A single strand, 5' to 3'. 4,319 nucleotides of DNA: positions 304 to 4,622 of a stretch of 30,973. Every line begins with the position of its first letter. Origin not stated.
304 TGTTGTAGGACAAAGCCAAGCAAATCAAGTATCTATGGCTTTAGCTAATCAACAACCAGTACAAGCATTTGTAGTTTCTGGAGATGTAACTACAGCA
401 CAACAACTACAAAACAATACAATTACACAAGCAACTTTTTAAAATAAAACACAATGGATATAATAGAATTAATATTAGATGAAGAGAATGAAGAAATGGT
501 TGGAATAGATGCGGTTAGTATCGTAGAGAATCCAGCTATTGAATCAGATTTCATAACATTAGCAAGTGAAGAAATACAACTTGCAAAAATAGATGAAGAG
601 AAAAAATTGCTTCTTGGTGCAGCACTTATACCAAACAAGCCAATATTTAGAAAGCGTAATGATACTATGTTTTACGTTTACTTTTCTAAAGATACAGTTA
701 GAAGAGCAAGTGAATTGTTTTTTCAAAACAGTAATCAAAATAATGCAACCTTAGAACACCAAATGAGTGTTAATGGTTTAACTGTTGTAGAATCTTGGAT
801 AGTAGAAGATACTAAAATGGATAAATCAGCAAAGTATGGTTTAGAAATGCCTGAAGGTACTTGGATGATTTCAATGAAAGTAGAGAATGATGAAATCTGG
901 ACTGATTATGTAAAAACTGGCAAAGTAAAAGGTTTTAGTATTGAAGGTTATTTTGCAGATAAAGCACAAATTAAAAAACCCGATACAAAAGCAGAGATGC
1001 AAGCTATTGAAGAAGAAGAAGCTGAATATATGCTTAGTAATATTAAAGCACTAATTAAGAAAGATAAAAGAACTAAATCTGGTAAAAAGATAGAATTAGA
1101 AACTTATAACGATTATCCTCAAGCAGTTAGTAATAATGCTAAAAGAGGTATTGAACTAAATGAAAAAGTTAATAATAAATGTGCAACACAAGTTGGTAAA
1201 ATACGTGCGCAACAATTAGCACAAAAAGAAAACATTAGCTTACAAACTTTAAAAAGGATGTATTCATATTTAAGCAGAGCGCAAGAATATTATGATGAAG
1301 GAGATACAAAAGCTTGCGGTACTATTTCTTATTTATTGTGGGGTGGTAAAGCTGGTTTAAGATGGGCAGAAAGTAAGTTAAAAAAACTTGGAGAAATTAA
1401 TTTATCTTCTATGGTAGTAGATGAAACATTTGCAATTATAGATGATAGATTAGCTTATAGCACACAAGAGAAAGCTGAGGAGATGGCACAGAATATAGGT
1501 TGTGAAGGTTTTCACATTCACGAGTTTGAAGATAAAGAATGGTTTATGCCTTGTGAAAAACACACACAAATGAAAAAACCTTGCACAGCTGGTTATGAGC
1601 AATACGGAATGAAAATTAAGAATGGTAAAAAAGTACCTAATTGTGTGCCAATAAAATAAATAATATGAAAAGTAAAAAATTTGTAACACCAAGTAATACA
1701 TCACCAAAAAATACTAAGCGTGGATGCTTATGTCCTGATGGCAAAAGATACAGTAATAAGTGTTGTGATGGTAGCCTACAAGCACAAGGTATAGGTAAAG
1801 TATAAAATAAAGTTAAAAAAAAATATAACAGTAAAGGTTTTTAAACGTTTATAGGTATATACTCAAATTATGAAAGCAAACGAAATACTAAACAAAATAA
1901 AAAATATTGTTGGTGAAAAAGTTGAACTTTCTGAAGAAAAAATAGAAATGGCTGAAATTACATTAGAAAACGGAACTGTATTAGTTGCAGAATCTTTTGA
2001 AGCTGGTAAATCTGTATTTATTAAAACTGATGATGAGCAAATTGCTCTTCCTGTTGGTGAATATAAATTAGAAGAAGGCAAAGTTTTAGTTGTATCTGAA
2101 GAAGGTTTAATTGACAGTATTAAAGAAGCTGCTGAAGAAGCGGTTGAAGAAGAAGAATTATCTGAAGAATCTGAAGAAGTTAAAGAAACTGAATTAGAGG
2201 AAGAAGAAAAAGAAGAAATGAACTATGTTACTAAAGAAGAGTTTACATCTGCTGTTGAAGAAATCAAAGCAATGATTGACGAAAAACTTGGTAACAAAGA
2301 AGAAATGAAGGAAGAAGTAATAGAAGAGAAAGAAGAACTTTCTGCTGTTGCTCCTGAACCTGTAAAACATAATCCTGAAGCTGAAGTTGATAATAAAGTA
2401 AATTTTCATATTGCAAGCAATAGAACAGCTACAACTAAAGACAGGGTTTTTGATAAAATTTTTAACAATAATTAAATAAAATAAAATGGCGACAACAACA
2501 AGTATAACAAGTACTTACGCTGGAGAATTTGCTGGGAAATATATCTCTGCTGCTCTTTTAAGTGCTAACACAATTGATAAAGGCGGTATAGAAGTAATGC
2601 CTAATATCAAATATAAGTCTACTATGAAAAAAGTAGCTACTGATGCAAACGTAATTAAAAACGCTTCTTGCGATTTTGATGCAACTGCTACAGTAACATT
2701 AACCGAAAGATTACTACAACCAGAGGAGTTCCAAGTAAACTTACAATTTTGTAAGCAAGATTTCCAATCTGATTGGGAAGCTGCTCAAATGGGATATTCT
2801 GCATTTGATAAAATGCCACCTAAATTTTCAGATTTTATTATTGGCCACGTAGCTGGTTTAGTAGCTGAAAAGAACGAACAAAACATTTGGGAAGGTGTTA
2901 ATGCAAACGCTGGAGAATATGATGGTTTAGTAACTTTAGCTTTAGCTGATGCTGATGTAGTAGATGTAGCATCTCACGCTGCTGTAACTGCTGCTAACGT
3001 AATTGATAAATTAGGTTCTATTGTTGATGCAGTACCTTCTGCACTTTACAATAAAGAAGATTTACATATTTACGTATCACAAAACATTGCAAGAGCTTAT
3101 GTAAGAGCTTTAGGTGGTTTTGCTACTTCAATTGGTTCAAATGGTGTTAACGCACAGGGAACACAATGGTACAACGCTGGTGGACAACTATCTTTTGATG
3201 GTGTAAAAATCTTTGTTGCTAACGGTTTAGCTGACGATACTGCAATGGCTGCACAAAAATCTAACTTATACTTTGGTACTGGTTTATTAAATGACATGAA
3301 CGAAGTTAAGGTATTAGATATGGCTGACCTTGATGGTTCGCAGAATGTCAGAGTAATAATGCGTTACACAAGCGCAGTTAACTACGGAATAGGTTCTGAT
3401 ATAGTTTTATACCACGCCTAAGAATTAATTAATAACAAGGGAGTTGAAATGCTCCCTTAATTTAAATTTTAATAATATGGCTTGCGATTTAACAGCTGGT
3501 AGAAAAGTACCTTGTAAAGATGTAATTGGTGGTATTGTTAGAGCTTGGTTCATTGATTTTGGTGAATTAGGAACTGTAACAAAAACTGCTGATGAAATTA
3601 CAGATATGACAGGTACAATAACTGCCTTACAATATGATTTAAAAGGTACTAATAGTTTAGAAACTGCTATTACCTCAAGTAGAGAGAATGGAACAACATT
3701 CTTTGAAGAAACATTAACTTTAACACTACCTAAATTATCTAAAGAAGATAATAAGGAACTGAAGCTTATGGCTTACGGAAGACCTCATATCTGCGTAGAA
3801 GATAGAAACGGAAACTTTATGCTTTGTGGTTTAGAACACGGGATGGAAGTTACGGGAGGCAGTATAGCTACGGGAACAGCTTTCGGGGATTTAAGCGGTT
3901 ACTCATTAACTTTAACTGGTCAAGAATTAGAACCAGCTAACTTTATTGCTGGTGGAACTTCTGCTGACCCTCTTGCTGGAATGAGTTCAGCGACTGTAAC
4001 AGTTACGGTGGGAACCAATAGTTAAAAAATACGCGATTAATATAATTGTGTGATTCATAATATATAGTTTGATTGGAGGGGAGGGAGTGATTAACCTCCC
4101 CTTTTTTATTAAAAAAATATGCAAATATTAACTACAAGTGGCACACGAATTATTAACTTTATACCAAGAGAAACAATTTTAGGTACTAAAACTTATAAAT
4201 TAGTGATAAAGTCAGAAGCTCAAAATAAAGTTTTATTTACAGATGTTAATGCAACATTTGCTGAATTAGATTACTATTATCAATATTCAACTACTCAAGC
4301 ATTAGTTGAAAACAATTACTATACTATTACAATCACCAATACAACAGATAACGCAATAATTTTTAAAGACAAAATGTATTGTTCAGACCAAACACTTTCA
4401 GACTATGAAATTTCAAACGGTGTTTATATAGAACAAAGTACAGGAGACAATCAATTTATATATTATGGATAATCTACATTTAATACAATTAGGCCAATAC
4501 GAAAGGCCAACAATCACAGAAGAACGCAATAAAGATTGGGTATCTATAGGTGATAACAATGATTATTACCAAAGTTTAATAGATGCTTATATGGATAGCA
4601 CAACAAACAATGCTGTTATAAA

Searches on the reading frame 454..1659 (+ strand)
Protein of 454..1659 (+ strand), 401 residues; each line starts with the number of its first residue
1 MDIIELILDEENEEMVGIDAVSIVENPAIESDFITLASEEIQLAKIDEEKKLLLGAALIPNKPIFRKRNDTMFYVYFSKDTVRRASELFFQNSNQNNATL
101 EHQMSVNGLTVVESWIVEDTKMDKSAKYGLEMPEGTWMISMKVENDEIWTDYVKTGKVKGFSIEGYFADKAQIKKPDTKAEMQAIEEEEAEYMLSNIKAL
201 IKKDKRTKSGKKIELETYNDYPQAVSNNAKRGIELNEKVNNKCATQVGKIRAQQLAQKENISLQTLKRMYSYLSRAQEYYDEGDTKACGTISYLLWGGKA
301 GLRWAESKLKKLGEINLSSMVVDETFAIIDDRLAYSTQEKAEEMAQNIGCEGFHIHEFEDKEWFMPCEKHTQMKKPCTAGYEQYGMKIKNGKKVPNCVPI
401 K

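Call 29: search_protein_families(library=phrogs, max_evalue=0.001, proteins=[window:454-1659:+])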
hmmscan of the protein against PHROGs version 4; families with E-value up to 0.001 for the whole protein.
window:454-1659:+ (401 aa): 7 families
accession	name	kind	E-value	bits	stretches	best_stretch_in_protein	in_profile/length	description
phrog_24921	-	unknown function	7.1e-47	161.2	1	13-190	11-194/349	-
phrog_1530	-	other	1.3e-16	61.8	1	33-190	230-372/379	DNA methyltransferase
phrog_34096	-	head and packaging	1e-13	51.9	1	41-178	124-246/412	head maturation protease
phrog_2859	-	unknown function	4.8e-11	42.3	1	218-309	162-261/740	-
phrog_15223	-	other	7.3e-10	40.1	1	41-177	4-124/199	protease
phrog_13242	-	unknown function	1.3e-06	28.7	1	75-166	338-422/450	-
phrog_9737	-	unknown function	1.5e-05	25.8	1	205-399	172-260/297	-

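Call 30: search_protein_families(library=pfam, max_evalue=0.01, proteins=[window:454-1659:+])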
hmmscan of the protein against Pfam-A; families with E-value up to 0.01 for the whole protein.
window:454-1659:+ (401 aa): 2 families
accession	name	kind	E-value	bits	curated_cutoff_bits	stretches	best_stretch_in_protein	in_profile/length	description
PF14550.11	Peptidase_S78_2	-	1.1e-15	58.2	24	1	43-166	5-121/126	Putative phage serine protease XkdF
PF12518.13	DUF3721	-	9.2e-08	32.1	27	1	335-370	1-32/33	Protein of unknown function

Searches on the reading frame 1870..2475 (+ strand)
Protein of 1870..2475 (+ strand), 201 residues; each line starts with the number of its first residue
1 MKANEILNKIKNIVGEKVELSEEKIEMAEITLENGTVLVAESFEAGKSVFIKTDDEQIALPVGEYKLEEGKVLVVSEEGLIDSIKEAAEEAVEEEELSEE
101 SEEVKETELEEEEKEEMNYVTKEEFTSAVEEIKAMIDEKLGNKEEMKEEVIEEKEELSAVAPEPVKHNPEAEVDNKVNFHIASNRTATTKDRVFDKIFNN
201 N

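Call 29: search_protein_families(library=phrogs, max_evalue=0.001, proteins=[window:1870-2475:+])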
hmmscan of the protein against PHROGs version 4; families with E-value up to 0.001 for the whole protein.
window:1870-2475:+ (201 aa): 1 family
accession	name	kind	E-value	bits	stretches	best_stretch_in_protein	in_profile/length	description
phrog_24921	-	unknown function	5.6e-07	30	1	25-118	205-298/349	-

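Call 30: search_protein_families(library=pfam, max_evalue=0.01, proteins=[window:1870-2475:+])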
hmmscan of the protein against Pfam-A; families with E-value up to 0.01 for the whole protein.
window:1870-2475:+ (201 aa): 0 families

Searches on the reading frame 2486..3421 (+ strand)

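Call 29: search_protein_families(library=phrogs, max_evalue=0.001, proteins=[window:2486-3421:+])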
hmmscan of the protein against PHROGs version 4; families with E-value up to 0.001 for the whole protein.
window:2486-3421:+ (311 aa): 2 families
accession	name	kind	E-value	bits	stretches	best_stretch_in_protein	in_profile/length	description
phrog_11320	-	unknown function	2.9e-44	152.3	1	1-310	1-305/324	-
phrog_1623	-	head and packaging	2.1e-09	38.1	1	146-266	154-263/305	virion structural protein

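Call 30: search_protein_families(library=pfam, max_evalue=0.01, proteins=[window:2486-3421:+])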
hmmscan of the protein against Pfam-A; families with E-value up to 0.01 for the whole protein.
window:2486-3421:+ (311 aa): 0 families

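Call 66: search_protein_families(library=ncbifam, max_evalue=0.1, proteins=[window:2486-3421:+])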
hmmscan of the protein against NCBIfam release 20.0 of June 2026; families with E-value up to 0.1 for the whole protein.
window:2486-3421:+ (311 aa): 0 families

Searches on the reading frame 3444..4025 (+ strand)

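Call 29: search_protein_families(library=phrogs, max_evalue=0.001, proteins=[window:3444-4025:+])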
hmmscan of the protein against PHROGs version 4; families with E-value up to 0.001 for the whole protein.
window:3444-4025:+ (193 aa): 1 family
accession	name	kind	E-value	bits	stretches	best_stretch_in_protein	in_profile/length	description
phrog_19091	-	unknown function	6.6e-29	101.8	1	12-174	1-166/181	-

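Call 30: search_protein_families(library=pfam, max_evalue=0.01, proteins=[window:3444-4025:+])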
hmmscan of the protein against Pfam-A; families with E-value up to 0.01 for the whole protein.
window:3444-4025:+ (193 aa): 0 families

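Call 66: search_protein_families(library=ncbifam, max_evalue=0.1, proteins=[window:3444-4025:+])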
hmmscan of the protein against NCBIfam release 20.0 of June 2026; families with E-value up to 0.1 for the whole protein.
window:3444-4025:+ (193 aa): 0 families

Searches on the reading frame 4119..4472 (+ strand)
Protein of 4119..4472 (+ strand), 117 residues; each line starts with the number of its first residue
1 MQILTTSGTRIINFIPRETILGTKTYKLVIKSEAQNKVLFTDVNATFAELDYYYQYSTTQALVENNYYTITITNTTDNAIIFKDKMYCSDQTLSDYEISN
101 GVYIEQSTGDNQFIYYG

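Call 29: search_protein_families(library=phrogs, max_evalue=0.001, proteins=[window:4119-4472:+])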
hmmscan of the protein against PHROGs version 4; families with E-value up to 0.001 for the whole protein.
window:4119-4472:+ (117 aa): 0 families

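Call 30: search_protein_families(library=pfam, max_evalue=0.01, proteins=[window:4119-4472:+])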
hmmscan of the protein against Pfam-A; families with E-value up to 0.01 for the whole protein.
window:4119-4472:+ (117 aa): 1 family
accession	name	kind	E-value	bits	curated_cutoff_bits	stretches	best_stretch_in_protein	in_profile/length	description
PF16738.10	CBM26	-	0.0083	16.7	28.1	0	64-92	39-65/70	Starch-binding module 26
